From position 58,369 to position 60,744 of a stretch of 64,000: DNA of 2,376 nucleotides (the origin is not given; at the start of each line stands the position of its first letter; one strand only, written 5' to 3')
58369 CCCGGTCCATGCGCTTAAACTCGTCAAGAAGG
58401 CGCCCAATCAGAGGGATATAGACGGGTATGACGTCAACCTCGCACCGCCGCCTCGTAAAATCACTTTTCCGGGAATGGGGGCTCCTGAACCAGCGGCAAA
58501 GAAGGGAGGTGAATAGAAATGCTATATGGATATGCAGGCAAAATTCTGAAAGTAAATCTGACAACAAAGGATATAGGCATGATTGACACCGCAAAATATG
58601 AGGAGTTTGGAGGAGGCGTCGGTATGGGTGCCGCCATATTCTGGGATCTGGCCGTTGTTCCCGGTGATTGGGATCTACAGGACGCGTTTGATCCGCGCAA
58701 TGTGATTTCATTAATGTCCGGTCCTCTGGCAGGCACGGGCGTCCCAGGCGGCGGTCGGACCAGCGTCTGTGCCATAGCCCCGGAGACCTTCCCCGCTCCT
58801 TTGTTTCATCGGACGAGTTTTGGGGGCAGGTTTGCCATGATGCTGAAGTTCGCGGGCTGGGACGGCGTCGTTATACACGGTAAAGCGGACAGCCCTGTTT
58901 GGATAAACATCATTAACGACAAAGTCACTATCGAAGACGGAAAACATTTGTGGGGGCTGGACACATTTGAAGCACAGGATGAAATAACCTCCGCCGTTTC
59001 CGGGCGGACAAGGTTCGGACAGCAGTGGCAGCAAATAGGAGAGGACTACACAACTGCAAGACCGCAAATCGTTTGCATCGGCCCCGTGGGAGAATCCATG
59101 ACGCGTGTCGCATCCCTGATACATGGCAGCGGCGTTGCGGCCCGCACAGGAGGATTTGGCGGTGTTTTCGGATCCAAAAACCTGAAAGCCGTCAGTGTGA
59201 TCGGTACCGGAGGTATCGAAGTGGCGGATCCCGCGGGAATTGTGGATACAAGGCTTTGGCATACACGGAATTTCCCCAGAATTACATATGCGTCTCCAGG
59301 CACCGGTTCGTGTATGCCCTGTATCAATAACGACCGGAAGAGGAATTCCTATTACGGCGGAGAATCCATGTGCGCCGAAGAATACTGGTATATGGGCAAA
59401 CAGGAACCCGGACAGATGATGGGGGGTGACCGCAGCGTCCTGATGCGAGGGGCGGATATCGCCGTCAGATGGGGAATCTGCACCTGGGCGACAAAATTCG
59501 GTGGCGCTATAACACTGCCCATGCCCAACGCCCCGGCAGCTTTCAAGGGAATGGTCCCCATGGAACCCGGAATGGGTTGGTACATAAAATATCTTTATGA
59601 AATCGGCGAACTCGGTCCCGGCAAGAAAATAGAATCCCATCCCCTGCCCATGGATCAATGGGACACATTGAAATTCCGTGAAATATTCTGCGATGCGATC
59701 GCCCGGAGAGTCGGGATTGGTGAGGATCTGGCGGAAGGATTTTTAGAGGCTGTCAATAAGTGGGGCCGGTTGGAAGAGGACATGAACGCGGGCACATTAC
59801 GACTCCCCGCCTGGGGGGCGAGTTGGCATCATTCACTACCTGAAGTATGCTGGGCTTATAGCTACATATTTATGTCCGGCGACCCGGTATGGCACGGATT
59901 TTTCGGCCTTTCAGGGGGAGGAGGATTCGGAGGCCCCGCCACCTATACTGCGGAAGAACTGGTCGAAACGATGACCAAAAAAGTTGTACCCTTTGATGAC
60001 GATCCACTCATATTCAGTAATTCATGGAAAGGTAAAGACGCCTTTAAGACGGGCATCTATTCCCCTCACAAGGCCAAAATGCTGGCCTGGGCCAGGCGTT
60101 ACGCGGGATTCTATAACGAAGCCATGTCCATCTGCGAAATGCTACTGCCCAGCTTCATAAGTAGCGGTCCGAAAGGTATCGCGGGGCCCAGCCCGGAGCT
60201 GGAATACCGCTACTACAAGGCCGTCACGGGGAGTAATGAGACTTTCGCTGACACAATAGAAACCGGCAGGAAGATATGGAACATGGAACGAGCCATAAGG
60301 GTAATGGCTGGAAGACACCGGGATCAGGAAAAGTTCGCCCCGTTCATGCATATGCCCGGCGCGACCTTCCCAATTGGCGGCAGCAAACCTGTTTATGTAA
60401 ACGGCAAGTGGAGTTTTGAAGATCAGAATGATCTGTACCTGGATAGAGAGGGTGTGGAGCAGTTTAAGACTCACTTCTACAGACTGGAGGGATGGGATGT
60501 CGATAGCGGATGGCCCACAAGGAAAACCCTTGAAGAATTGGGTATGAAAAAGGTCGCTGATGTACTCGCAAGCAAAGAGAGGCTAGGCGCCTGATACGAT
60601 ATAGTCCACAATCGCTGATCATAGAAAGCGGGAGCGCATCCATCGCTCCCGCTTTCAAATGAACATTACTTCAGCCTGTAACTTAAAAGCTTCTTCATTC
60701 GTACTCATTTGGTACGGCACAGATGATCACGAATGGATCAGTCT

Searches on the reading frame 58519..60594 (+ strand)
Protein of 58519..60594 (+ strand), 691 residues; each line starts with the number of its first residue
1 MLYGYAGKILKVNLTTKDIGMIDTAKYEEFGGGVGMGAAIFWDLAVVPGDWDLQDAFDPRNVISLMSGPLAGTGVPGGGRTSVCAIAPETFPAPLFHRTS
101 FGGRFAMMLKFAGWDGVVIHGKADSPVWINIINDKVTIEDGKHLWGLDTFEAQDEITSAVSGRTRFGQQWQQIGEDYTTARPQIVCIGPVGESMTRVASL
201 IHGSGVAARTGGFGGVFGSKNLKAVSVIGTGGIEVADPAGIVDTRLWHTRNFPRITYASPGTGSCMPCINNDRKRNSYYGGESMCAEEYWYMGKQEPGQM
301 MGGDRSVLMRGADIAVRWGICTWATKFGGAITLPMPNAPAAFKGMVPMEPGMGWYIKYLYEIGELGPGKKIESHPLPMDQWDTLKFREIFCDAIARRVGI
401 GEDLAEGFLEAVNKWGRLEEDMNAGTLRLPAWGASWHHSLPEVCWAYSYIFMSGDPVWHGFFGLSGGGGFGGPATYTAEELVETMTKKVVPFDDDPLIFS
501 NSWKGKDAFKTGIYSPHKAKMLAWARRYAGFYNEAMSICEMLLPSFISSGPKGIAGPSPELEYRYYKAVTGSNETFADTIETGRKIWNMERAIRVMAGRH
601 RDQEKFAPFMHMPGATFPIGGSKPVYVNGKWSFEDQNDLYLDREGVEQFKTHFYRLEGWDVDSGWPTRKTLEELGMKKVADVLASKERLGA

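Call 84: search_protein_families(library=pfam, proteins=[window:58519-60594:+], max_evalue=0.00001)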
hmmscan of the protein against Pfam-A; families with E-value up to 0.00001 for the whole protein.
window:58519-60594:+ (691 aa): 2 families
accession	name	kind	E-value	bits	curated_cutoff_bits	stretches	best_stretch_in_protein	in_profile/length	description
PF02730.20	AFOR_N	-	1.4e-50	172.3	29.8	1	7-229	1-198/199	Aldehyde ferredoxin oxidoreductase, N-terminal domain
PF01314.23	AFOR_C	-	5.1e-20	72.4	27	1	353-676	133-385/385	Aldehyde ferredoxin oxidoreductase, domains 2 & 3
